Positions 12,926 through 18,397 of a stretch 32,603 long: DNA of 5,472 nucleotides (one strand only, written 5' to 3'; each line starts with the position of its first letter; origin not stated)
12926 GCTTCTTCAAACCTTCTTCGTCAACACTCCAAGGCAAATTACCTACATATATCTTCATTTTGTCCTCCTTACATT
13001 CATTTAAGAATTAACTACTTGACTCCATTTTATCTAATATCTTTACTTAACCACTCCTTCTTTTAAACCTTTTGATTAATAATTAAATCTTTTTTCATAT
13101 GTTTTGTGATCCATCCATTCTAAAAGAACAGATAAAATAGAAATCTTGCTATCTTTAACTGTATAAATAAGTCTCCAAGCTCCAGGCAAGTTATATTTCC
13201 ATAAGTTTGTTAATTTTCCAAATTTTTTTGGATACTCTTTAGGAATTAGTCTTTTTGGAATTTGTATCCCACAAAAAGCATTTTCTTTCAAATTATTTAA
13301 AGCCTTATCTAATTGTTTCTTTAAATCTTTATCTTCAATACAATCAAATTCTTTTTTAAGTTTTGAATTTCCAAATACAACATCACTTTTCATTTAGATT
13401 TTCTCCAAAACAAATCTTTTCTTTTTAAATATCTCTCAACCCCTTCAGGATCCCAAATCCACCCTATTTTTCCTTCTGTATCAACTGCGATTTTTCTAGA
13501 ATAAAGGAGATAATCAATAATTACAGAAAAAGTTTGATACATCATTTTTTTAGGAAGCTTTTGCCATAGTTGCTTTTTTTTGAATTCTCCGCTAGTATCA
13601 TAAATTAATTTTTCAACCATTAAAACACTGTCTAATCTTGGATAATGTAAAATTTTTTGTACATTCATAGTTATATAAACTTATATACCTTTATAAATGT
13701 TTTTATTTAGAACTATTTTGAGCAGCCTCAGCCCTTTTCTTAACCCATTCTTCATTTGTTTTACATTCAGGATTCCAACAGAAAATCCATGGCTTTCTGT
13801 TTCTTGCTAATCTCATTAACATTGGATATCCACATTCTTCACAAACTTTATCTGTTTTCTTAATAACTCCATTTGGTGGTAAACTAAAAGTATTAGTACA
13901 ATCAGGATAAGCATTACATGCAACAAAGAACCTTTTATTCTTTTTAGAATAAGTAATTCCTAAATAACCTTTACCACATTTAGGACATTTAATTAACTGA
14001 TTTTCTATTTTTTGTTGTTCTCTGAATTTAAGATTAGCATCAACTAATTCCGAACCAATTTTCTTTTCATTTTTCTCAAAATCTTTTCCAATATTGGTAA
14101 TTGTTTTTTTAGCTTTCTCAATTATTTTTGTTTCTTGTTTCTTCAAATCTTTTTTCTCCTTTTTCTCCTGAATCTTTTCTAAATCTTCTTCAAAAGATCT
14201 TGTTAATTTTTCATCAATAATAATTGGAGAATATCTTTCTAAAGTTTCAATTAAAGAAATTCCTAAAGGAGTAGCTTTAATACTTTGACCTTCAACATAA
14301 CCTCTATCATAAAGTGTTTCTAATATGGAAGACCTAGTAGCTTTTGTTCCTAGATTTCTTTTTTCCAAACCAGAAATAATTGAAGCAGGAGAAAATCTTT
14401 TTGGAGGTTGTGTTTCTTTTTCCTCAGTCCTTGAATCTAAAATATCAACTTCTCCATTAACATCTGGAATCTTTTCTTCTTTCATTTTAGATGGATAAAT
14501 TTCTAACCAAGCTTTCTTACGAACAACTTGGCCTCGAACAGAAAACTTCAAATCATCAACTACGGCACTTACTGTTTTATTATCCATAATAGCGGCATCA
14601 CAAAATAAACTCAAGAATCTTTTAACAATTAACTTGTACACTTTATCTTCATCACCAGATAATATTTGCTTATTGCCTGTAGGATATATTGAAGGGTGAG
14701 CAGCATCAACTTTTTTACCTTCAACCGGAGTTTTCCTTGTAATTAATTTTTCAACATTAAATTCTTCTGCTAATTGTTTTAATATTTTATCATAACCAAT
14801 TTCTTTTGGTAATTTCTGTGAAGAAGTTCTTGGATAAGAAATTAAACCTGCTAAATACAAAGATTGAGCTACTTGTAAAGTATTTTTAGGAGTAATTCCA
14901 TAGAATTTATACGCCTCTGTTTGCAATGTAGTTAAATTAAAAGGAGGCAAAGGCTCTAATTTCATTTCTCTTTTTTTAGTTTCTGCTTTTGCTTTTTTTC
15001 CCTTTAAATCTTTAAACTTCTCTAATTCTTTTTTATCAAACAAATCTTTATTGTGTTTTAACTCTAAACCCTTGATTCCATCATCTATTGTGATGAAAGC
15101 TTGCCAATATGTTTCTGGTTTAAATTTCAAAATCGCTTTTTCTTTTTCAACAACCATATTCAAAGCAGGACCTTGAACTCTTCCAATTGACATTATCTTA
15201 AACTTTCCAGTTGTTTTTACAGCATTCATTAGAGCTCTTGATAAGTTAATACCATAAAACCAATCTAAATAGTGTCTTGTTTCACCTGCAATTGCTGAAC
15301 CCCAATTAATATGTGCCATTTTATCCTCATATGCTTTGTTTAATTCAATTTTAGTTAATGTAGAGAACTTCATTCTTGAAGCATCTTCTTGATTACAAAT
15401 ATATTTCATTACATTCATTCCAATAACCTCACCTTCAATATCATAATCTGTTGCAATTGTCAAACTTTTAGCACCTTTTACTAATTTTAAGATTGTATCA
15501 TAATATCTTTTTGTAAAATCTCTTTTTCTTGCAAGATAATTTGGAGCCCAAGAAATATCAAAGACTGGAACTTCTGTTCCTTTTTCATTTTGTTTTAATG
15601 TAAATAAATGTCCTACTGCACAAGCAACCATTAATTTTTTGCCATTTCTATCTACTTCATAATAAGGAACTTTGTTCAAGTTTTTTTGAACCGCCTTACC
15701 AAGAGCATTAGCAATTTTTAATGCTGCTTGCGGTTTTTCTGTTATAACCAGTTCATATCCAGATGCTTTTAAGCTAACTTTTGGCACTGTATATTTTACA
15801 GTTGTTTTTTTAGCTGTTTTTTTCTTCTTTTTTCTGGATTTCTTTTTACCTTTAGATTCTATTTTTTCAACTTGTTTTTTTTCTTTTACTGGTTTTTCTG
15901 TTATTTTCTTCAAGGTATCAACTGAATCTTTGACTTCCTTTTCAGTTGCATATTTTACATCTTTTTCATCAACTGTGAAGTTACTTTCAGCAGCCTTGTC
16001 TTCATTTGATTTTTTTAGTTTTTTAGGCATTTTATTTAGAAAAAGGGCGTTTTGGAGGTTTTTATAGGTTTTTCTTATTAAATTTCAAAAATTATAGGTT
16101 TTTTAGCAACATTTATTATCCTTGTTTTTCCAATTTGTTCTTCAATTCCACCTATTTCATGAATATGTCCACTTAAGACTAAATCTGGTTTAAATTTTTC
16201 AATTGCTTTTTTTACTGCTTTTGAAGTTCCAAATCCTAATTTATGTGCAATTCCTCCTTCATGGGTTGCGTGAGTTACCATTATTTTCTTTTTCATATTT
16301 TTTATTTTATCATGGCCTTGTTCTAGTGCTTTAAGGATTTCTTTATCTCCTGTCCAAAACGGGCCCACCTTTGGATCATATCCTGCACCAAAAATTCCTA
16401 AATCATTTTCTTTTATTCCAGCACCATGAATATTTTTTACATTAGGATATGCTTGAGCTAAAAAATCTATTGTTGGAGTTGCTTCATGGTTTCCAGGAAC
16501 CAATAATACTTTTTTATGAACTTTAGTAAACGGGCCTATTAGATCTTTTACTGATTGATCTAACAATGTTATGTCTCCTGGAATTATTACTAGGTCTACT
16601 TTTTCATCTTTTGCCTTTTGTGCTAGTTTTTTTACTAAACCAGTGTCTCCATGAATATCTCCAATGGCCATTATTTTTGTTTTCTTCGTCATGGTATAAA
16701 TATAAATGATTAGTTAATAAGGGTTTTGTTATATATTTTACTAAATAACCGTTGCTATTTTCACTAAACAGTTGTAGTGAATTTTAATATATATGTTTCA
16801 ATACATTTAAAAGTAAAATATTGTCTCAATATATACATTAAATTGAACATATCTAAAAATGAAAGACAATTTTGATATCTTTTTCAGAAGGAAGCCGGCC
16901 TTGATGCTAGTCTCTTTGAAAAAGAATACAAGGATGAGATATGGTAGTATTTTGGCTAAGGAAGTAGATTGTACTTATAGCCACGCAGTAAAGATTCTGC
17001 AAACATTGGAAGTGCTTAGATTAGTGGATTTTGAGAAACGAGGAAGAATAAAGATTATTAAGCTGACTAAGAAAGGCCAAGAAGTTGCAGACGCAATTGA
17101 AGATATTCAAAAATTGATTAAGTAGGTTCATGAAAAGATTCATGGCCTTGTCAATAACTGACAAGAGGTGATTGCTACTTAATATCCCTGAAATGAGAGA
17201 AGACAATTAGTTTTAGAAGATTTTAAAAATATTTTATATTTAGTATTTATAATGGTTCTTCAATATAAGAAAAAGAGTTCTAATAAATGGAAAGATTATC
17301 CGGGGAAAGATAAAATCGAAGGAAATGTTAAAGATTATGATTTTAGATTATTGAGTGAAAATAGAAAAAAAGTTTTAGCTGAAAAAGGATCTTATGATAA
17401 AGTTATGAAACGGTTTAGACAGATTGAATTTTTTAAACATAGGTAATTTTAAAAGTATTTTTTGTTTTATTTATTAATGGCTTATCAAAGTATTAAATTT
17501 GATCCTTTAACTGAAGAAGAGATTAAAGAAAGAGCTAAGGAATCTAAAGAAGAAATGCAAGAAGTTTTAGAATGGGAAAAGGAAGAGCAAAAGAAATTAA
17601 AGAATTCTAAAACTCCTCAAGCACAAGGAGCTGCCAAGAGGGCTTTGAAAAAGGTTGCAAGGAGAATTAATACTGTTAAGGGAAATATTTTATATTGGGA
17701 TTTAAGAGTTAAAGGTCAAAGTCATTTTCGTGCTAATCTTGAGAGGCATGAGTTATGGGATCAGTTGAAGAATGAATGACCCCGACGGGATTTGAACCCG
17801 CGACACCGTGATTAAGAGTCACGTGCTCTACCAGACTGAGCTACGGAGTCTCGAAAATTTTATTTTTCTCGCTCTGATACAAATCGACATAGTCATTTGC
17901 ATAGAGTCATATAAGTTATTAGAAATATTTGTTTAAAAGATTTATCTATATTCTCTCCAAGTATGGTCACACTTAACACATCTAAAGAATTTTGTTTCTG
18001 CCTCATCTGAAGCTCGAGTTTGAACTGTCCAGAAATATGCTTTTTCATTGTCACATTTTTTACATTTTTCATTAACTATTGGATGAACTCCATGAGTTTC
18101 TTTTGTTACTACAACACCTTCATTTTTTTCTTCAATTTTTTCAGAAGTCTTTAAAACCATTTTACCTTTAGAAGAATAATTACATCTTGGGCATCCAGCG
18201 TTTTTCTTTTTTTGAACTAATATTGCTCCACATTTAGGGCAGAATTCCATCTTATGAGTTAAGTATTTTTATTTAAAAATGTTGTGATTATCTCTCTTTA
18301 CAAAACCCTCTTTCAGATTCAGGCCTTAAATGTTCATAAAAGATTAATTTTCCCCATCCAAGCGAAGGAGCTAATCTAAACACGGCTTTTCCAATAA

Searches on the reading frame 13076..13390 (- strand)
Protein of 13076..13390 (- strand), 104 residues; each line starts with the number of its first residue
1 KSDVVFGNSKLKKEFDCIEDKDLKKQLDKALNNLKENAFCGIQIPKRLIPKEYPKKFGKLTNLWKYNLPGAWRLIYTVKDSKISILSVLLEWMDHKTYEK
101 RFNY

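Call 15: search_protein_families(library=pfam, proteins=[window:13076-13390:-], max_evalue=0.001)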
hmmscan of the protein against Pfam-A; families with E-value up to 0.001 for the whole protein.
window:13076-13390:- (104 aa): 2 families
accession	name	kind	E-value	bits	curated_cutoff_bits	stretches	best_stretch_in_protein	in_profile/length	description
PF05016.21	ParE_toxin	-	0.00029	21.8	23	1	11-89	11-83/89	ParE toxin of type II toxin-antitoxin system, parDE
PF06769.20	YoeB_toxin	-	0.00056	20.3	27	0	19-88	15-76/80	YoeB-like toxin of bacterial type II toxin-antitoxin system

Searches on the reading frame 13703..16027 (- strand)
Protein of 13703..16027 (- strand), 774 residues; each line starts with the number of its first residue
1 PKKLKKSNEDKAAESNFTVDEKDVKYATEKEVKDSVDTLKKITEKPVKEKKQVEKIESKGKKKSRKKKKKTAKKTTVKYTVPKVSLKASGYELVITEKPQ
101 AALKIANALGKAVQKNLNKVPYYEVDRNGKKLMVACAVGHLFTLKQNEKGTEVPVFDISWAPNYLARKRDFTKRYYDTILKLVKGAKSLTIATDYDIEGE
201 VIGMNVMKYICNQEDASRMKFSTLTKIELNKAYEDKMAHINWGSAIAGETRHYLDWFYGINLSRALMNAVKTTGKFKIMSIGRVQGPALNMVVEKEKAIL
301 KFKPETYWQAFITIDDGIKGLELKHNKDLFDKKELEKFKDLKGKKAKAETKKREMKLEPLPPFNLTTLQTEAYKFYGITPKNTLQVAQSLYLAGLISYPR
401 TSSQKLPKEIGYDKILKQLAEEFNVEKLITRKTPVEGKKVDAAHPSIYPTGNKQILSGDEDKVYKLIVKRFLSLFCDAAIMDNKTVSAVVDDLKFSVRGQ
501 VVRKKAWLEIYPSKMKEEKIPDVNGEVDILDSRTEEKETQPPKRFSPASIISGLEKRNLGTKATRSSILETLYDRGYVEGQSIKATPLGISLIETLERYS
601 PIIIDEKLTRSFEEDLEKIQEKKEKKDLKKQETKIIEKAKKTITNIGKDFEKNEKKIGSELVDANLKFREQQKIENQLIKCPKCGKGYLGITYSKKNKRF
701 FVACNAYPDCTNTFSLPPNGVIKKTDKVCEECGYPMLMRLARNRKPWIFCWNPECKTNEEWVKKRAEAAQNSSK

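Call 15: search_protein_families(library=pfam, proteins=[window:13703-16027:-], max_evalue=0.001)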
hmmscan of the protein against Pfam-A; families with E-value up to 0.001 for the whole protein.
window:13703-16027:- (774 aa): 4 families
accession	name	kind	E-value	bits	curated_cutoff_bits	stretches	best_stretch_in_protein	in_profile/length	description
PF01131.25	Topoisom_bac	-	6e-106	355.3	35.1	1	243-626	5-406/411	DNA topoisomerase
PF01396.24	Zn_ribbon_Top1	-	4.4e-12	46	32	1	680-719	3-39/39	Topoisomerase DNA binding C4 zinc finger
PF01751.28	Toprim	-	3.3e-11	43.7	23.1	1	92-222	1-94/96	Toprim domain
PF13408.12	Zn_ribbon_recom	-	0.00013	22.7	25.3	0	678-713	5-42/58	Recombinase zinc beta ribbon domain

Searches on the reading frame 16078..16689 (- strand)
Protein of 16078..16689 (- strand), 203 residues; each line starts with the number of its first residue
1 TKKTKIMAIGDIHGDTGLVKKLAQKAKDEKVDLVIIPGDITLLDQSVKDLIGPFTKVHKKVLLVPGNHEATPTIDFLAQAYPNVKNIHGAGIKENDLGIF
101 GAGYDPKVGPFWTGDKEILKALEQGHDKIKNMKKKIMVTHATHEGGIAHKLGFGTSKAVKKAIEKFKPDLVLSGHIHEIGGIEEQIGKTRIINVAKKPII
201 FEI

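Call 14: search_protein_families(library=pfam, proteins=[window:16078-16689:-], max_evalue=0.001)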
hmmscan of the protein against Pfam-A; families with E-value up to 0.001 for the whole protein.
window:16078-16689:- (203 aa): 3 families
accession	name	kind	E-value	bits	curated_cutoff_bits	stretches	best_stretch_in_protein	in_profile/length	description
PF00149.33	Metallophos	-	4e-16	60.4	21.5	1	5-178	2-190/191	Calcineurin-like phosphoesterase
PF12850.12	Metallophos_2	-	5.2e-12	46.5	27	1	5-193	2-131/154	Calcineurin-like phosphoesterase superfamily domain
PF14582.11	Metallophos_3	-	1.7e-09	37.9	28.2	1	4-41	6-43/259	Metallophosphoesterase, calcineurin superfamily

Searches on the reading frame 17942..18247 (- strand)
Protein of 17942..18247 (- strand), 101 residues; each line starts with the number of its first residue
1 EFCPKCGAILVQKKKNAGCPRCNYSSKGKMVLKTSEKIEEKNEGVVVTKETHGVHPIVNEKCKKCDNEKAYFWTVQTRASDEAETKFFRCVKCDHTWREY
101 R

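Call 14: search_protein_families(library=pfam, proteins=[window:17942-18247:-], max_evalue=0.001)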
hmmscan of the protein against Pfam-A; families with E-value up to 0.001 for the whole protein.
window:17942-18247:- (101 aa): 1 family
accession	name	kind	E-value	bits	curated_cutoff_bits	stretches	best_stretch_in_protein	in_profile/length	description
PF01096.23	Zn_ribbon_TFIIS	-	1.5e-16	60.4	21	1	61-98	2-39/39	Transcription factor S-II (TFIIS)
